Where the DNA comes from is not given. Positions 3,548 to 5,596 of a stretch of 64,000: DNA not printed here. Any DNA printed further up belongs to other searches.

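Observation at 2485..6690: AT-rich four-gene cassette (acidic protein, repeat-tailed protein, two-domain classical AAA+ ATPase, cytoplasmic FGE-fold protein): candidate undescribed conflict/defence system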

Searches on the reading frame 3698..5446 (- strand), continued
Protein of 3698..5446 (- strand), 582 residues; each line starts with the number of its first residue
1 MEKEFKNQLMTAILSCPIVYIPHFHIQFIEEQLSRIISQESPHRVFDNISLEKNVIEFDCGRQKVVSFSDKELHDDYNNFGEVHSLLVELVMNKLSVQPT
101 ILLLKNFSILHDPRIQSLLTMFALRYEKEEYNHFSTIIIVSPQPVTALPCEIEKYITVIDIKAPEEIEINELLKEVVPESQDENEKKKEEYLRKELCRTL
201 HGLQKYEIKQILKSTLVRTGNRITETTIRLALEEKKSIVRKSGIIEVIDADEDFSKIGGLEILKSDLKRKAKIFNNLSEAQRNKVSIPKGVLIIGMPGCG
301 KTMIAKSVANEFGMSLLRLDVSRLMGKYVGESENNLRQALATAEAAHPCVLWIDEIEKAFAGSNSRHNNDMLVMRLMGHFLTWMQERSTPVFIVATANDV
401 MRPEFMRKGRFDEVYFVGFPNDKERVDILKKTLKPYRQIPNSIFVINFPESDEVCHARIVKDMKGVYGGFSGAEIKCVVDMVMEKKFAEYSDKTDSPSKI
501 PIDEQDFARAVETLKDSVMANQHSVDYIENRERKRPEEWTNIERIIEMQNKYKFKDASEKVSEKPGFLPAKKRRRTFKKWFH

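Call 54: search_dna_similar(query=window:3698-5446:-, collection=plasmids, mode=protein, max_rows=15)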
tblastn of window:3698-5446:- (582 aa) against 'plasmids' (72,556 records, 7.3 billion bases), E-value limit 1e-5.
Records with a match: 1724; places in all: 1890; records where one place covers at least 80% of the query: 9.
Best place of each record, by identity: <60% 1724.
By first word of the organism name: Klebsiella 465; Escherichia 133; Pseudomonas 115; Enterobacter 56; Rhizobium 56; Citrobacter 53; Agrobacterium 51; Salmonella 48; Nostoc 41; Providencia 36; and 202 more.
By predicted mobility (MOB-suite, as given by PLSDB): conjugative 976; non-mobilizable 638; mobilizable 110.
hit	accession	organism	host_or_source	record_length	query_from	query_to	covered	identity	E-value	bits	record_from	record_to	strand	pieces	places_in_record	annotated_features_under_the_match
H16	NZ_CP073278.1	Clostridium butyricum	Homo sapiens,cell culture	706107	1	552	95%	37.7%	2e-88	306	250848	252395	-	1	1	AAA family ATPase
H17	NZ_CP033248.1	Clostridium butyricum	environment swab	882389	1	552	95%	37.5%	1e-87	304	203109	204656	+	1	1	AAA family ATPase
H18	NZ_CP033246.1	Clostridium butyricum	Homo sapiens,stool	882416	1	552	95%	37.5%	1e-87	304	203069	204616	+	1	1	AAA family ATPase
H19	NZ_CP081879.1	Exiguobacterium acetylicum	Environment,soil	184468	17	493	82%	38.5%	3e-84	294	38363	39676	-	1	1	AAA family ATPase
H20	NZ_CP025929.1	Microcystis aeruginosa NIES-2481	cell culture,freshwater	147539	6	493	84%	36.6%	3e-72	259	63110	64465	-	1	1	AAA family ATPase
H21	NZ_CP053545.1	Paenarthrobacter sp. YJN-5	cell culture,soil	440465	123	511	67%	38.4%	4e-62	229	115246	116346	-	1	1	AAA family ATPase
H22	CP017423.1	Arthrobacter sp. ZXY-2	whole organism,soil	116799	123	511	67%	38.1%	5e-61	226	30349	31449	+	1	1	ATPase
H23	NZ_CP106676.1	Bacillus cereus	cell culture,soil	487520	98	512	71%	34.7%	2e-61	228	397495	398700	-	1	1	AAA family ATPase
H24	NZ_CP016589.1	Bacillus thuringiensis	Mono isolate,Ginseng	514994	98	512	71%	34.7%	2e-61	228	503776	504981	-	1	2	AAA family ATPase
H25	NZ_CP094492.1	Paenarthrobacter ureafaciens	soil,farmland soil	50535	112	493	66%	36.7%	3e-59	221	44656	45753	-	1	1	AAA family ATPase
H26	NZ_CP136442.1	Paenarthrobacter sp. AT5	atrazine-producing pesticide factory ...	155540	112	493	66%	36.7%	4e-59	221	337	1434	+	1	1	AAA family ATPase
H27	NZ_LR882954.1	Planktothrix agardhii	-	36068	98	494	68%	35.0%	3e-53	203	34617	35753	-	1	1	AAA family ATPase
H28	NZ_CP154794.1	Rhodococcus aetherivorans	pure culture,soil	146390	98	493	68%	34.9%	9e-58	217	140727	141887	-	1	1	AAA family ATPase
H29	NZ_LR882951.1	Planktothrix agardhii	-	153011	98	489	67%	35.2%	5e-53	202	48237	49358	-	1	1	AAA family ATPase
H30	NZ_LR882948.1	Planktothrix agardhii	-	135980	98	489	67%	34.9%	4e-53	203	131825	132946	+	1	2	AAA family ATPase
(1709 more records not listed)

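Call 55: get_annotated_region(hit=H16, flank=6000)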
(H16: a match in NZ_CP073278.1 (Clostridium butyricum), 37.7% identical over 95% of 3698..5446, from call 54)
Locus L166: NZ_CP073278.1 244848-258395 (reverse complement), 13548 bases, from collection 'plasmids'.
description: Clostridium butyricum strain CBUT plasmid unnamed, complete sequence
organism: Clostridium butyricum (NCBI taxid 1492)
taxonomy: Bacteria; Bacillota; Clostridia; Eubacteriales; Clostridiaceae; Clostridium; Clostridium butyricum
host: -; source: Homo sapiens,cell culture; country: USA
typing (MOB-suite, as given by PLSDB): non-mobilizable
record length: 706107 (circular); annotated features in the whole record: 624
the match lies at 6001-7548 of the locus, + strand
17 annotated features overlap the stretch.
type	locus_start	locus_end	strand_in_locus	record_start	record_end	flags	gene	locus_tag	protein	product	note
CDS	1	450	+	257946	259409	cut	-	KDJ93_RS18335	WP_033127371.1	UbiD family decarboxylase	-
CDS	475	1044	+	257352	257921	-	-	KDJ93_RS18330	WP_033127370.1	UbiX family flavin prenyltransferase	-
CDS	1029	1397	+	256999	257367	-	-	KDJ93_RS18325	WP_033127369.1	hypothetical protein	-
CDS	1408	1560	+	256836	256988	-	-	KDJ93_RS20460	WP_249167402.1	hypothetical protein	-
CDS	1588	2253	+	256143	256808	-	-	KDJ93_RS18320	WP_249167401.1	hypothetical protein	-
CDS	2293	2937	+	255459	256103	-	-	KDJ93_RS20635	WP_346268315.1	recombinase family protein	GO:0006310 - DNA recombination [Evidence IEA]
CDS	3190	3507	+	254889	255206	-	-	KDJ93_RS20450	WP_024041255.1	hypothetical protein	-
CDS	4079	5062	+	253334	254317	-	-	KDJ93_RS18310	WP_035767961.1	WYL domain-containing protein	-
CDS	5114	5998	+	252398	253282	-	-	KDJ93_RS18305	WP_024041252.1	hypothetical protein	-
CDS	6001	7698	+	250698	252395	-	-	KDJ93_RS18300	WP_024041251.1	AAA family ATPase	-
CDS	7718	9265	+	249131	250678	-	-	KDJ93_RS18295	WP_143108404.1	hypothetical protein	-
CDS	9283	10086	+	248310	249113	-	-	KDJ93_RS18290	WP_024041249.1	hypothetical protein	-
CDS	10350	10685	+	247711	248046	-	-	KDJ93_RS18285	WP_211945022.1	winged helix-turn-helix domain-containing protein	-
CDS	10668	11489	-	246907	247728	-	-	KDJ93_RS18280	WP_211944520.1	transposase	-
CDS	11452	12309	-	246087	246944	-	-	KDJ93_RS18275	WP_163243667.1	ISL3 family transposase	-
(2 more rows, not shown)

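Call 56: get_annotated_region(hit=H19, flank=6000)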
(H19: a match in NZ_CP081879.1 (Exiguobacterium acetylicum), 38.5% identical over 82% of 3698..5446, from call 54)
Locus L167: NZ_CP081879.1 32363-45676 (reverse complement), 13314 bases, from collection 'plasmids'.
description: Exiguobacterium acetylicum strain UTDF19-27C plasmid p1-UTDF19-27C, complete sequence
organism: Exiguobacterium acetylicum (NCBI taxid 41170)
taxonomy: Bacteria; Bacillota; Bacilli; Bacillales; ; Exiguobacterium; Exiguobacterium acetylicum
host: -; source: Environment,soil; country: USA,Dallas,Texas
typing (MOB-suite, as given by PLSDB): mobilizable; relaxase MOBP
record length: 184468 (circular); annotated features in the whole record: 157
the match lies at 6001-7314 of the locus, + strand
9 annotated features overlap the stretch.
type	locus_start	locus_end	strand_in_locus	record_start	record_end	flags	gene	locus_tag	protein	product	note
CDS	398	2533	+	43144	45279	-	-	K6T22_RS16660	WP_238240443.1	AAA family ATPase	-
CDS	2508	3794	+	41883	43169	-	-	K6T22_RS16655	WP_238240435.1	McrC family protein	-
CDS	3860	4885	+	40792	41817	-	-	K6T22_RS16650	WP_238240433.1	hypothetical protein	-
CDS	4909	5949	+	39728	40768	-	-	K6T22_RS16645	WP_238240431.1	hypothetical protein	-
CDS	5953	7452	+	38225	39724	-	-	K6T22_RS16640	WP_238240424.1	AAA family ATPase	-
CDS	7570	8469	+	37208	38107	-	-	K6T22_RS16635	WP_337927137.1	ATP-binding protein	-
CDS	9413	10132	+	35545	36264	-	-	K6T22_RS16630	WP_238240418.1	MurR/RpiR family transcriptional regulator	GO:0006355 - regulation of DNA-templated transcription [Evidence IEA]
CDS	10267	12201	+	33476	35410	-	mngA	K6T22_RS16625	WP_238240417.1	PTS 2-O-a-mannosyl-D-glycerate transporter subunit IIABC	GO:0009401 - phosphoenolpyruvate-dependent sugar phosphotransferase system [Evidence IEA]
CDS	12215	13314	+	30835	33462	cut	-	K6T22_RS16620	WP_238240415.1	glycoside hydrolase family 38 C-terminal domain-containing protein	GO:0006013 - mannose metabolic process [Evidence IEA]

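Call 57: get_annotated_region(hit=H20, flank=6000)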
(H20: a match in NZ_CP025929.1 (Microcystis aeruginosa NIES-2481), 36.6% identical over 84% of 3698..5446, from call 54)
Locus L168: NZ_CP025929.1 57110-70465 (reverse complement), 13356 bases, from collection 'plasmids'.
description: Microcystis aeruginosa NIES-2481 plasmid p1, complete sequence
organism: Microcystis aeruginosa NIES-2481 (NCBI taxid 1698524)
taxonomy: Bacteria; Cyanobacteriota; Cyanophyceae; Chroococcales; Microcystaceae; Microcystis; Microcystis aeruginosa; Microcystis aeruginosa NIES-2481
host: -; source: cell culture,freshwater; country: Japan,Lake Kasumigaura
typing (MOB-suite, as given by PLSDB): non-mobilizable
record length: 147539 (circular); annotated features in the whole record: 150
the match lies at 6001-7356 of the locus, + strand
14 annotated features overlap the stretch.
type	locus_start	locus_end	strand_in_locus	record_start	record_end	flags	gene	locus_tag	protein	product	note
CDS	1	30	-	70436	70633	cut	-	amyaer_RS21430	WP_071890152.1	hypothetical protein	-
CDS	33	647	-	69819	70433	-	-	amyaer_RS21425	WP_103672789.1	hypothetical protein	-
CDS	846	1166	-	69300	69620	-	-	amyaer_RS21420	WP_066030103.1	helix-turn-helix transcriptional regulator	-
CDS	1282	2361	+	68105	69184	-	-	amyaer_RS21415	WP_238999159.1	hypothetical protein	-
CDS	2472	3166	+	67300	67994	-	-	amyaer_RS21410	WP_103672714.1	IS1 family transposase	-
CDS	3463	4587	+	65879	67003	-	-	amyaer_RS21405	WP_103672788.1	YtxH domain-containing protein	-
CDS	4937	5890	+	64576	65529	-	-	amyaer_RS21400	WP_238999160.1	GTP-binding protein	-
CDS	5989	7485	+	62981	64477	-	-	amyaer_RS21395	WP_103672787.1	AAA family ATPase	-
CDS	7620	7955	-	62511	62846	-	-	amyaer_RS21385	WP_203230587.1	type II toxin-antitoxin system PrlF family antitoxin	-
CDS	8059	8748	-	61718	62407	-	-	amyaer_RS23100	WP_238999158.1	TolC family protein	-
CDS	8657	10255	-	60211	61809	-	-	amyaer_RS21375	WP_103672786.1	hypothetical protein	-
CDS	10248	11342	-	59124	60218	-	-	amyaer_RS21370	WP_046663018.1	type IV secretion system DNA-binding domain-containing protein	-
CDS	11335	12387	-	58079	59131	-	-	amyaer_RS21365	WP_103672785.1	metal-dependent hydrolase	-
CDS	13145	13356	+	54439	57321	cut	-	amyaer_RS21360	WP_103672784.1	plasmid replication protein, CyRepA1 family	-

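Call 66: search_solved_structures(query=A6, max_evalue=10)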
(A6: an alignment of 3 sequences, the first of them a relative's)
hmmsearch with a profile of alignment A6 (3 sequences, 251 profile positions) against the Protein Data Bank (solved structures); distinct sequences matched with E-value up to 10: 5.
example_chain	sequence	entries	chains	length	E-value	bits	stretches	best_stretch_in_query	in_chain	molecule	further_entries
3h3d_X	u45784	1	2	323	0.19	14.5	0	96-135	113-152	Maternal protein pumilio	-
5kl1_A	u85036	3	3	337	0.26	14.1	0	96-135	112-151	Maternal protein pumilio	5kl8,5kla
3gde_A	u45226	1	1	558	0.28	13.9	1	9-83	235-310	DNA ligase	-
9cfl_B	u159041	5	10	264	0.5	13.1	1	168-214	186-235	Teichoic acids export ATP-binding protein TagH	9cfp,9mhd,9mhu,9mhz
9exz_A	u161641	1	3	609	7.2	9.3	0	34-124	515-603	DE NOVO PROTEIN P600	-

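Call 67: search_protein_families(library=phrogs, proteins=[window:3698-5446:-, L007:257-1000:+, L007:1017-1460:+, L166:7718-9262:+, L167:3860-4882:+], max_evalue=0.01)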
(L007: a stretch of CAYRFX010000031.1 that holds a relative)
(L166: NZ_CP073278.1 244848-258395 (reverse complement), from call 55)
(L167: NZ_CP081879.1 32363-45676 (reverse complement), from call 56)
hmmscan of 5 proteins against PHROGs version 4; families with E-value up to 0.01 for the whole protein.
window:3698-5446:- (582 aa): 22 families
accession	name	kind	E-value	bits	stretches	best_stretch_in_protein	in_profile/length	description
phrog_8638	-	unknown function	4.9e-86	290.5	1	133-492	151-499/568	-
phrog_10401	-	other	2e-39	136.9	1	171-433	359-600/667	ATPase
phrog_3757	-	unknown function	6.2e-30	105.8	1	169-480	7-301/367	-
phrog_30773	-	unknown function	1.6e-21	77.3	1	253-434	161-348/666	-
phrog_9172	-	unknown function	9.6e-19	68.6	1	283-432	103-256/509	-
phrog_4339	-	unknown function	2e-10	41.4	2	278-373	42-136/552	-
phrog_168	-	DNA, RNA and nucleotide metabolism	8.9e-08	33.2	1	285-510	40-262/314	clamp loader of DNA polymerase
phrog_7485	-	unknown function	6e-06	26.5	1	289-424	228-366/430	-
phrog_5534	-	unknown function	9.9e-06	26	1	291-392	30-132/273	-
phrog_10440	-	unknown function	1.4e-05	24.8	1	276-424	220-358/483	-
phrog_4871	-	other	2.3e-05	24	1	290-359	498-580/764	ATP-dependent protease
phrog_11838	-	DNA, RNA and nucleotide metabolism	3.9e-05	24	1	284-357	40-108/420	clamp loader of DNA polymerase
phrog_2376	-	other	8.8e-05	23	1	269-373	60-150/363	ATPase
phrog_249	-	moron, auxiliary metabolic gene and host takeover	0.00018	22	1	178-321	40-160/380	porphyrin biosynthesis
phrog_2107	-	other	0.00044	21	1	291-334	6-49/201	thymidylate kinase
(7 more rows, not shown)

L007:257-1000:+ (248 aa): 2 families
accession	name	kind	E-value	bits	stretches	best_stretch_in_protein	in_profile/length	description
phrog_10499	-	unknown function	0.0023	19.2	1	123-245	31-139/149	-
phrog_16532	-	unknown function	0.0056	17.9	1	137-244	45-131/138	-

L007:1017-1460:+ (148 aa): 0 families

L166:7718-9262:+ (515 aa): 5 families
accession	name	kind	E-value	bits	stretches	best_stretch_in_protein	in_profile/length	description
phrog_18476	-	unknown function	1.3e-06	29.3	1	409-466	57-114/209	-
phrog_6922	-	unknown function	3e-05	23.9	1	392-470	313-387/768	-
phrog_16692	-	unknown function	0.00034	20.1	1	340-483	673-786/1107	-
phrog_11489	-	unknown function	0.0018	17.4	1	415-512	718-820/1717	-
phrog_6056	-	head and packaging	0.0027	18.5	1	424-486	8-63/224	internal virion protein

L167:3860-4882:+ (341 aa): 8 families
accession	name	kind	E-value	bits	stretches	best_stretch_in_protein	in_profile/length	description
phrog_167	-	tail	4.7e-05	22.3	1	254-325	674-735/1555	tail length tape measure protein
phrog_16692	-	unknown function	0.00014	21.4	1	258-309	720-776/1107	-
phrog_6922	-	unknown function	0.0027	17.4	1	257-299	338-384/768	-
phrog_6056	-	head and packaging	0.003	18.4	1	259-296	7-44/224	internal virion protein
phrog_24596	-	unknown function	0.0037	16.5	1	258-300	719-761/1052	-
phrog_1047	-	tail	0.0069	15.4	0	259-301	862-903/1251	tail associated lysin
phrog_15869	-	unknown function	0.0084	17.2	0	253-301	44-93/137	-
phrog_11489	-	unknown function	0.0091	15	0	258-303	729-773/1717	-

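Call 68: find_encoding_contigs(protein=P0040, flank=9000, max_places=2)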
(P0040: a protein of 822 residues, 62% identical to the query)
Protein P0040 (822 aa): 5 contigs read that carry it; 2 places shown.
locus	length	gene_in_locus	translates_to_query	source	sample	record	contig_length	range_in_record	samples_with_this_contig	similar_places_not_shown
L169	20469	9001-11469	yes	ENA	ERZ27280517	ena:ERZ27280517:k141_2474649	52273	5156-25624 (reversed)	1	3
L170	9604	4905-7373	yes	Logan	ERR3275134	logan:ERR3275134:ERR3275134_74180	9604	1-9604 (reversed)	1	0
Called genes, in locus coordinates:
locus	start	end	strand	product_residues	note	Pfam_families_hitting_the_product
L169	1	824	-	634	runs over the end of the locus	-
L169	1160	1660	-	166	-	PF12710:HAD (faint), PF00702:Hydrolase, PF13419:HAD_2, PF13242:Hydrolase_like (weak)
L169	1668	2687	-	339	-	PF02481:DNA_processg_A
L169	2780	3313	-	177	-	PF00156:Pribosyltran (weak)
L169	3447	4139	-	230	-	PF00156:Pribosyltran (weak)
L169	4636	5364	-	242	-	-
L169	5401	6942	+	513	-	-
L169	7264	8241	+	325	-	PF04392:ABC_sub_bind, PF13407:Peripla_BP_4 (faint)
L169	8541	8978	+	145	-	-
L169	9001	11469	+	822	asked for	PF00004:AAA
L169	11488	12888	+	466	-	PF03781:FGE-sulfatase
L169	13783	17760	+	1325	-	PF13855:LRR_8 (faint), PF12799:LRR_4 (faint)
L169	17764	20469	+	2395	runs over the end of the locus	PF07705:CARDB (faint), PF13620:CarboxypepD_reg, PF17210:SdrD_B (weak), PF18998:Flg_new_2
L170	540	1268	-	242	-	-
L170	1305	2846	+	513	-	-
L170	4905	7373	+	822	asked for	PF00004:AAA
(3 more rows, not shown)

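Call 69: find_encoding_contigs(protein=P0060, flank=9000, max_places=1)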
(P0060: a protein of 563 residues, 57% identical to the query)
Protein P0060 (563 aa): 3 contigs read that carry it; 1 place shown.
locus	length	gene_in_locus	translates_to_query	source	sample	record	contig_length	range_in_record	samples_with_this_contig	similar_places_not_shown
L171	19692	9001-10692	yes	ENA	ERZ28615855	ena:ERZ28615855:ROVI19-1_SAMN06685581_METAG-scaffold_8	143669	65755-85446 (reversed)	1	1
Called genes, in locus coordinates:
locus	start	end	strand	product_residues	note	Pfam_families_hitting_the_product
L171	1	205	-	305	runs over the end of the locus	PF01745:IPT (weak), PF01715:IPPT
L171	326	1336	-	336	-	PF00044:Gp_dh_N, PF02800:Gp_dh_C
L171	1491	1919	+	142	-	PF01741:MscL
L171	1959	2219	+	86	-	-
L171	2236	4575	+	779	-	PF01103:Omp85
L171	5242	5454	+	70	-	-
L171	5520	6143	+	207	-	PF08281:Sigma70_r4_2 (weak)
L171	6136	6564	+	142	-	-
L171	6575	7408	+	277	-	PF13529:Peptidase_C39_2 (weak)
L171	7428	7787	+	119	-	-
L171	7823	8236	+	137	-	-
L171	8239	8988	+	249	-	-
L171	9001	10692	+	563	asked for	PF00004:AAA, PF07728:AAA_5 (faint)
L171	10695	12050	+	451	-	PF03781:FGE-sulfatase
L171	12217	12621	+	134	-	-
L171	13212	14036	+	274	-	-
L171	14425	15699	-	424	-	PF00111:Fer2, PF00970:FAD_binding_6 (faint), PF00175:NAD_binding_1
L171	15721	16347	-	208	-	PF02508:Rnf-Nqr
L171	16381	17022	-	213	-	PF02508:Rnf-Nqr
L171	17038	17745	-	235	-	PF04205:FMN_bind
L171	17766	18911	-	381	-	PF03116:NQR2_RnfD_RnfE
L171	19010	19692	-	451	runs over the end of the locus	PF05896:NQRA_N, PF13375:RnfC_N (weak), PF24836:NQRA_2nd, PF11973:NQRA_SLBB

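Call 70: find_encoding_contigs(protein=P0073, flank=9000, max_places=1)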
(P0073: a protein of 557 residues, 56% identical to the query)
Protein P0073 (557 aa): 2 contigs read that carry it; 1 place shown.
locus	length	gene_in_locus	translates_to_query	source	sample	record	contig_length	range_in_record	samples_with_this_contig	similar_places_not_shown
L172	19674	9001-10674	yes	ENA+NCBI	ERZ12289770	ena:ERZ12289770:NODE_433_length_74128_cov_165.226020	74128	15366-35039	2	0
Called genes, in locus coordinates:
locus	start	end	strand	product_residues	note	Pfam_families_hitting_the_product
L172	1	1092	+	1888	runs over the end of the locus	PF13195:DUF4011, PF13086:AAA_11, PF13245:AAA_19 (faint), PF13604:AAA_30 (faint), PF13086:AAA_11 (weak), PF13087:AAA_12, PF18741:MTES_1575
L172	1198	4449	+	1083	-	PF12770:CHAT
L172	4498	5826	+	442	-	-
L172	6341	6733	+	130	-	-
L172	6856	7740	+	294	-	-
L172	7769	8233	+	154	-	-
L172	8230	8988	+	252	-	-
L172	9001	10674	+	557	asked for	PF13238:AAA_18 (faint), PF00004:AAA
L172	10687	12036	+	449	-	PF03781:FGE-sulfatase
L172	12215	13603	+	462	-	PF03781:FGE-sulfatase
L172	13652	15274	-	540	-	PF00501:AMP-binding, PF23562:AMP-binding_C_3 (weak)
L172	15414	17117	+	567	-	PF13472:Lipase_GDSL_2, PF00657:Lipase_GDSL (weak), PF13472:Lipase_GDSL_2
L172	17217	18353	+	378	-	PF09640:DUF2027, PF01713:Smr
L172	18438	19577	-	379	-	PF00202:Aminotran_3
